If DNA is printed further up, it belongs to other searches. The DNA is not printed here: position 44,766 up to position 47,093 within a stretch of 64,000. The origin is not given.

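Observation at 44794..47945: Orphan short glycyl-radical enzyme plus activase cassette of unknown chemistry, bracketed by two direct copies of an intergenic repeat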

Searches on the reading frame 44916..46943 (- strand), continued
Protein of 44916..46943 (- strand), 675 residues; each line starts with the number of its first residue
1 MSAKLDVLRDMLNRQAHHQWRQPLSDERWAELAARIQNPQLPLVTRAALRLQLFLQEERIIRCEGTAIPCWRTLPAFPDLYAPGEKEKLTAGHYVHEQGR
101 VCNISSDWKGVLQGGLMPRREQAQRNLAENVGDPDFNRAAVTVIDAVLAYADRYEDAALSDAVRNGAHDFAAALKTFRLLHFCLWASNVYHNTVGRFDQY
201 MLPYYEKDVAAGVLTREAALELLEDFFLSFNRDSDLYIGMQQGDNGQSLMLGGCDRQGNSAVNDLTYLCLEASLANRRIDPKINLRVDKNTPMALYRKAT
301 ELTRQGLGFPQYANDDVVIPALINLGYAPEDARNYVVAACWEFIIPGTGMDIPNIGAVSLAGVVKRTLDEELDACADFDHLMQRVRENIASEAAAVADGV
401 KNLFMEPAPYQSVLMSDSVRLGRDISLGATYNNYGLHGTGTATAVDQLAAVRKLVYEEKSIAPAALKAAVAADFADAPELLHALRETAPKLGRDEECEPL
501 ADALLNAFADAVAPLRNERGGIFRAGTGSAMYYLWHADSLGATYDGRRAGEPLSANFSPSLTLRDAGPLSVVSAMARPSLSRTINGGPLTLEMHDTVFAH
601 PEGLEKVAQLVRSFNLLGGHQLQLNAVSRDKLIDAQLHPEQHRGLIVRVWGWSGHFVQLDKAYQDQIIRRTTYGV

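Call 24: search_protein_families(library=pfam, proteins=[L017:1236-2426:-, L014:3128-4570:-, L039:5168-6304:-, L015:7608-8789:-, L010:3970-5814:+, L010:5894-6778:+, L010:7543-7968:+, L068:4034-7015:-, L055:7796-9136:+, L045:6594-7604:+], max_evalue=0.001)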
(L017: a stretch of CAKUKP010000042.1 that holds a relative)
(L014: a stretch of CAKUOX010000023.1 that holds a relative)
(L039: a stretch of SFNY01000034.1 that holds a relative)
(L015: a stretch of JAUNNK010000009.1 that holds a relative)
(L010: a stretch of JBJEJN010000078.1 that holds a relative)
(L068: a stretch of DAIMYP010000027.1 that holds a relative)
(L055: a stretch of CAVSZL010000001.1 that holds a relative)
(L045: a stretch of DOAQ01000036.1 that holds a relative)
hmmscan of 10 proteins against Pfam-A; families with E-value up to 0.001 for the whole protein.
L017:1236-2426:- (396 aa): 6 families
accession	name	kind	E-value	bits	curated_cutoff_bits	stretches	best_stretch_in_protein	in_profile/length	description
PF00004.35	AAA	-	1.3e-19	71.4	21.2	1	127-257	1-129/131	ATPase family associated with various cellular activities (AAA)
PF17866.7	AAA_lid_6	-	4.9e-16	59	24.3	1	282-342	1-60/60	AAA lid domain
PF05496.18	RuvB_N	-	1.3e-05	25.4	27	1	120-228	29-117/159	Holliday junction DNA helicase RuvB P-loop domain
PF20720.3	nSTAND3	-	8.3e-05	22.8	27.2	0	126-162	19-51/155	Novel STAND NTPase 3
PF01078.27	Mg_chelatase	-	0.00079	19.3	20.3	0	126-169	24-64/207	Magnesium chelatase, subunit ChlI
PF13401.12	AAA_22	-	0.00085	20.1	27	0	126-149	7-30/130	AAA domain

L014:3128-4570:- (480 aa): 5 families
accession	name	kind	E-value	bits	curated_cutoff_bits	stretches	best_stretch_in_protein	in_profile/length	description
PF08323.17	Glyco_transf_5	-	4.1e-89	298.8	22.7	1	2-237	1-238/239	Starch synthase catalytic domain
PF00534.26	Glycos_transf_1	-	9.9e-12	45.2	26.4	1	293-440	14-158/172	Glycosyl transferases group 1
PF13692.12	Glyco_trans_1_4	-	2.3e-07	31.6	27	1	295-408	2-116/142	Glycosyl transferases group 1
PF13579.12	Glyco_trans_4_4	-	2.3e-05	25.2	29.7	1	17-225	1-144/158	Glycosyl transferase 4-like domain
PF13439.12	Glyco_transf_4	-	0.00097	19.6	28.5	0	125-225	71-150/170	Glycosyltransferase Family 4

L039:5168-6304:- (378 aa): 4 families
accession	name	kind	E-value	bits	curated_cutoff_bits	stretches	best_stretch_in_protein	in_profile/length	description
PF00483.29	NTP_transferase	-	2.9e-18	66.8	21.2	1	17-212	13-190/245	Nucleotidyl transferase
PF24894.1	Hexapep_GlmU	-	3.4e-14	53.2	23.3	1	294-359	14-80/104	GlmU-like, C-terminal hexapeptide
PF25084.1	LbH_EIF2B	-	1.9e-07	31.5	54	1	292-358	32-101/105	EIF2B subunit epsilon LbH domain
PF25247.1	LbH_GLGC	-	2.4e-06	27.9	27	1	292-349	9-67/135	GLGC left-handed parallel beta-helix domain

L015:7608-8789:- (393 aa): 1 family
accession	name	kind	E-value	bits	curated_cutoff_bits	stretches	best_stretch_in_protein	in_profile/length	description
PF00871.23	Acetate_kinase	-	1e-98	331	22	1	2-382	1-392/392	Acetokinase family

L010:3970-5814:+ (614 aa): 2 families
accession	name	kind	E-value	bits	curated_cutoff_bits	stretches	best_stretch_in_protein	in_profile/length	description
PF00012.26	HSP70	-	4.6e-227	755.4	20.6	1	22-586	1-596/599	Hsp70 protein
PF06723.19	MreB_Mbl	-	9.7e-19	67.8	27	1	22-365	3-316/327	MreB/Mbl protein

L010:5894-6778:+ (294 aa): 1 family
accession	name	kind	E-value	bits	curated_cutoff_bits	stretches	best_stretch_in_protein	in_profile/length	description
PF18937.5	DUF5685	-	1.2e-92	310.6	26.7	1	8-273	1-271/272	Family of unknown function (DUF5685)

L010:7543-7968:+ (141 aa): 2 families
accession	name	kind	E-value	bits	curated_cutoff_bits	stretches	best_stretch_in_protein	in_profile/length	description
PF13717.11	Zn_ribbon_4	-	0.00015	22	30.3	1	108-138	3-36/36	zinc-ribbon domain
PF22191.2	IBR_1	-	0.00067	19.9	27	0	108-137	4-31/47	IBR domain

L068:4034-7015:- (993 aa): 3 families
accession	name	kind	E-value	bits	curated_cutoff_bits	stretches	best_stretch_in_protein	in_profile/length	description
PF07715.20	Plug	-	3.3e-19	69.8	23.9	1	113-219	1-107/107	TonB-dependent Receptor Plug Domain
PF13715.12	CarbopepD_reg_2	-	7.6e-18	64.8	32.2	1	24-106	1-88/88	CarboxypepD_reg-like domain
PF13620.12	CarboxypepD_reg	-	1.5e-10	41.7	32.3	1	24-94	2-81/82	Carboxypeptidase regulatory-like domain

L055:7796-9136:+ (446 aa): 3 families
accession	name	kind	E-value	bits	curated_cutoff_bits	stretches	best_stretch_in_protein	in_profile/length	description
PF00083.30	Sugar_tr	-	5.2e-116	388.6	22.3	1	8-439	1-450/452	Sugar (and other) transporter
PF07690.21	MFS_1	-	1.8e-38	132.8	33.4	1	13-382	2-337/347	Major Facilitator Superfamily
PF06609.19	TRI12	-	9.1e-05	21.5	23.2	1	52-211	88-241/599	Fungal trichothecene efflux pump (TRI12)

L045:6594-7604:+ (336 aa): 1 family
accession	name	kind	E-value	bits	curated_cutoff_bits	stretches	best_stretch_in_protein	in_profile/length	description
PF01263.26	Aldose_epim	-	2.4e-88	296.8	27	1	3-331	2-298/299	Aldose 1-epimerase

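Call 36: find_encoding_contigs(protein=P0001, flank=10000, max_places=4)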
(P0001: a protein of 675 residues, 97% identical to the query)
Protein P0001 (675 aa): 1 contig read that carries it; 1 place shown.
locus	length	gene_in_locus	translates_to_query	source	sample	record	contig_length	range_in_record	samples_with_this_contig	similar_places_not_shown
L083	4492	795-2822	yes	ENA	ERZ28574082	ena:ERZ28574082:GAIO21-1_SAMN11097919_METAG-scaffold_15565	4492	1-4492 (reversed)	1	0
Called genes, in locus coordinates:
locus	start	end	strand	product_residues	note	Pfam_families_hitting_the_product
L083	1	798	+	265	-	?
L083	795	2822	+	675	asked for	PF02901:PFL-like, PF01228:Gly_radical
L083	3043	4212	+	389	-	PF06224:AlkZ-like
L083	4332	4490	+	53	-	?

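Call 37: find_encoding_contigs(protein=P0006, flank=10000, max_places=3)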
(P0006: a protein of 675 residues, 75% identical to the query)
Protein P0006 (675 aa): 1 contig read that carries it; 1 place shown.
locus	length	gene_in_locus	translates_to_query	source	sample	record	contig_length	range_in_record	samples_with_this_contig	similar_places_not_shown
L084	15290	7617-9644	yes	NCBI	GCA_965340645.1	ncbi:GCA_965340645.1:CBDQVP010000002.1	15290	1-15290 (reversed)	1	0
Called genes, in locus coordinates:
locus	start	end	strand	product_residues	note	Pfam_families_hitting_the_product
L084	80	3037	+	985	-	PF02837:Glyco_hydro_2_N, PF22666:Glyco_hydro_2_N2 (weak), PF00703:Glyco_hydro_2 (weak), PF02836:Glyco_hydro_2_C, PF16353:LacZ_4 (weak), PF02929:Bgal_small_N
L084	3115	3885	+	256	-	PF23023:Anti-Pycsar_Apyc1, PF00753:Lactamase_B, PF13483:Lactamase_B_3 (weak), PF12706:Lactamase_B_2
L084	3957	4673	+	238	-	PF00882:Zn_dep_PLPC (weak)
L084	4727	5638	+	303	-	PF04909:Amidohydro_2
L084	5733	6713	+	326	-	PF01408:GFO_IDH_MocA, PF02894:GFO_IDH_MocA_C, PF22725:GFO_IDH_MocA_C3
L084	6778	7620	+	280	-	PF13353:Fer4_12, PF04055:Radical_SAM, PF00037:Fer4 (faint)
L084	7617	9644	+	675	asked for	PF02901:PFL-like, PF01228:Gly_radical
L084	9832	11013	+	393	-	PF06224:AlkZ-like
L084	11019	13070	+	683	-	-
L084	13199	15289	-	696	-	?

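Call 43: predict_structure(alignment_id=A3)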
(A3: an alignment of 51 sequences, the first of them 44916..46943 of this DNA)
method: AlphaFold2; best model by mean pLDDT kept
length: 675 residues; sequences in the alignment: 51
mean_pLDDT: 88.8   pTM: 0.90
mean pLDDT of the five models: 88.8, 88.2, 86.6, 85.7, 85.5
residues with pLDDT >= 90: 430; 70-90: 197; 50-70: 39; < 50: 9
segments of 3 or more residues with pLDDT < 50: 556-562
pLDDT, mean of each block of 10 residues (from residue 1): 82 89 96 97 97 97 91 92 93 82 89 98 98 98 99 97 98 97 86 88 98 96 93 76 75 92 95 85 90 92 73 93 95 87 90 89 96 96 98 96 92 95 94 91 92 96 96 95 91 88 95 95 84 75 91 56 60 82 81 75 89 90 80 89 74 75 75 51
secondary structure, 60 per line:
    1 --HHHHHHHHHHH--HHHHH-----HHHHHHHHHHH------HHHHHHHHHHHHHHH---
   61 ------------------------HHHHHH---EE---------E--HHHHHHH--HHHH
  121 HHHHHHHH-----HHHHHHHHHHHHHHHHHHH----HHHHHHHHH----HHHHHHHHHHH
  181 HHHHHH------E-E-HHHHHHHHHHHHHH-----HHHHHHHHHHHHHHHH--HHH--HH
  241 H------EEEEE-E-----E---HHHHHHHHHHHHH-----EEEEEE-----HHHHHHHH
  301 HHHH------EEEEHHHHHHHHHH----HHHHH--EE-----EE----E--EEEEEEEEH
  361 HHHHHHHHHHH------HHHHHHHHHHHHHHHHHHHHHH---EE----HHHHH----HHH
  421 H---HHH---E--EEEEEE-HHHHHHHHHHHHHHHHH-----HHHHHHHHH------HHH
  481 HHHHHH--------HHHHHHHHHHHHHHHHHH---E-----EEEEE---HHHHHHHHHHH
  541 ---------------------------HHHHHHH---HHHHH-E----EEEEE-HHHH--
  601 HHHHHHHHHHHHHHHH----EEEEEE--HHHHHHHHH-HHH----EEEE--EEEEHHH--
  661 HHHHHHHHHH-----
elements in order: H3-13 H16-20 H26-36 H43-57 H85-90 H108-114 H117-128 H134-152 H157-165 H170-186 H197-210 H216-231 E248-252 H264-276 E282-287 H293-304 E311-314 H315-324 H329-333 E352-359 H360-371 H378-399 H409-413 H418-421 E434-439 H441-457 H463-471 H478-486 H495-512 E522-526 H530-540 H568-574 H578-582 E589-593 H595-598 H601-616 E621-626 H629-637 E646-649 E652-655 H661-670
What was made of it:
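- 44916..46943 (-): Short PFL-fold glycyl-radical enzyme, 675 aa, belonging to a widespread uncharacterised clade. AF2 model pLDDT 88.8, pTM 0.90 (call 43).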

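Call 50: fold_search(model_id=the predicted structure, library=pdb)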
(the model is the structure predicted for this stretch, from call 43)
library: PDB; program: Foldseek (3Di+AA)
matches with E <= 10: 554; with E <= 0.001: 79
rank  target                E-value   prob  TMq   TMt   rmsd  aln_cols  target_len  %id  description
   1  1r8w_A                4.3e-39  1.00  0.84  0.73   4.7       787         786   25  Native structure of the B12-independent glycerol dehydratase from clostridium butyricum (released 2004-06-01)
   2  8yjo_A                5.0e-38  1.00  0.84  0.75   5.3       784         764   26  Structure of E. coli glycyl radical enzyme PflD with bound malonate (released 2024-10-02)
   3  5i2g_A                7.3e-38  1.00  0.80  0.68   7.3       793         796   26  1,2-propanediol Dehydration in Roseburia inulinivorans; Structural Basis for Substrate and Enantiomer Selectivity (released 2016-06-01)
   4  9rcp_B                2.5e-37  1.00  0.83  0.71   5.4       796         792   24  1,2-propanediol dehydratase with 0.1 % 1,3-propanediol additive (released 2025-06-11)
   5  5i2a_A                3.7e-37  1.00  0.80  0.65   7.2       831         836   24  1,2-propanediol Dehydration in Roseburia inulinivorans; Structural Basis for Substrate and Enantiomer Selectivity (released 2016-06-01)
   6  5i2g_B                5.1e-37  1.00  0.80  0.68   7.1       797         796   26  1,2-propanediol Dehydration in Roseburia inulinivorans; Structural Basis for Substrate and Enantiomer Selectivity (released 2016-06-01)
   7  9rco_A                5.6e-37  1.00  0.83  0.72   4.8       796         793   24  1,2-propanediol dehydratase with 0.1 % glycerol additive (released 2025-06-11)
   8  5fau_A                1.3e-36  1.00  0.82  0.70   5.3       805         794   21  wild-type choline TMA lyase in complex with choline (released 2016-09-28)
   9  5i2a_B                1.5e-36  1.00  0.79  0.65   7.5       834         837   25  1,2-propanediol Dehydration in Roseburia inulinivorans; Structural Basis for Substrate and Enantiomer Selectivity (released 2016-06-01)
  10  8id0                  2.8e-36  1.00  0.85  0.75   4.8       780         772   24  Crystal structure of PflD bound to 1,5-anhydromannitol-6-phosphate in Streptococcus dysgalactiae subsp. equisimilis (released 2024-10-02)
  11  5faw_A                3.6e-36  1.00  0.82  0.69   5.2       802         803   21  T502A mutant of choline TMA-lyase (released 2016-09-28)
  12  9r0v_A                4.1e-36  1.00  0.82  0.70   5.5       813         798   22  CutC IN COMPLEX WITH Inhibitor (released 2026-02-11)
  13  5kdp_A                5.2e-36  1.00  0.82  0.70   5.2       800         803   21  E491A mutant of choline TMA-lyase (released 2016-09-28)
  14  9rcq_A                6.2e-36  1.00  0.83  0.70   5.1       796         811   25  1,2-propanediol dehydratase with no ligand additives (released 2025-06-11)
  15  5fay_A                6.2e-36  1.00  0.82  0.70   5.0       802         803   21  Y208F mutant of choline TMA-lyase (released 2016-09-28)
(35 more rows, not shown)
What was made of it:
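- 44916..46943 (-): Foldseek TM 0.80-0.85 to GD, PflD, PD and CutC at 20-26% identity (call 50).
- On PFL-like glycyl-radical enzyme superfamily: AF2 model matches GRE structures at TM 0.80-0.85 (calls 43, 50).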

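Call 51: search_protein_families(library=pfam, alignment_id=A5, max_evalue=0.00001)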
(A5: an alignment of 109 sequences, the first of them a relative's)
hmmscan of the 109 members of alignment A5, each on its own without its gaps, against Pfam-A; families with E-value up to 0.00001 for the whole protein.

A. member 1, L040:6524-6934:+ (137 aa): 0 families

B. families by the number of members that match (of 109 scanned): 95 families (the first 25 are shown)
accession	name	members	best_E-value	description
PF00083.30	Sugar_tr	15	5.2e-116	Sugar (and other) transporter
PF07690.21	MFS_1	14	1.6e-45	Major Facilitator Superfamily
PF13407.12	Peripla_BP_4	9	5.6e-54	Periplasmic binding protein domain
PF00532.27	Peripla_BP_1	9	1.6e-33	Periplasmic binding proteins and sugar binding domain of LacI family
PF13377.12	Peripla_BP_3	9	1.5e-26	Periplasmic binding protein-like domain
PF13304.12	AAA_21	9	5.7e-13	AAA domain, putative AbiEii toxin, Type IV TA system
PF00005.33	ABC_tran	8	1.4e-55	ABC transporter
PF00356.27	LacI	8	1.6e-14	Bacterial regulatory proteins, lacI family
PF12689.13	Acid_PPase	6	2e-41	Acid Phosphatase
PF13419.12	HAD_2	5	1.4e-10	Haloacid dehalogenase-like hydrolase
PF12833.13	HTH_18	4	1.6e-22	Helix-turn-helix domain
PF00165.29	HTH_AraC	4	2.2e-20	Bacterial regulatory helix-turn-helix proteins, AraC family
PF04115.18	Ureidogly_lyase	4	1.3e-14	Ureidoglycolate lyase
PF00702.32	Hydrolase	4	3.2e-07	haloacid dehalogenase-like hydrolase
PF02065.24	Melibiase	3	5.4e-111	Melibiase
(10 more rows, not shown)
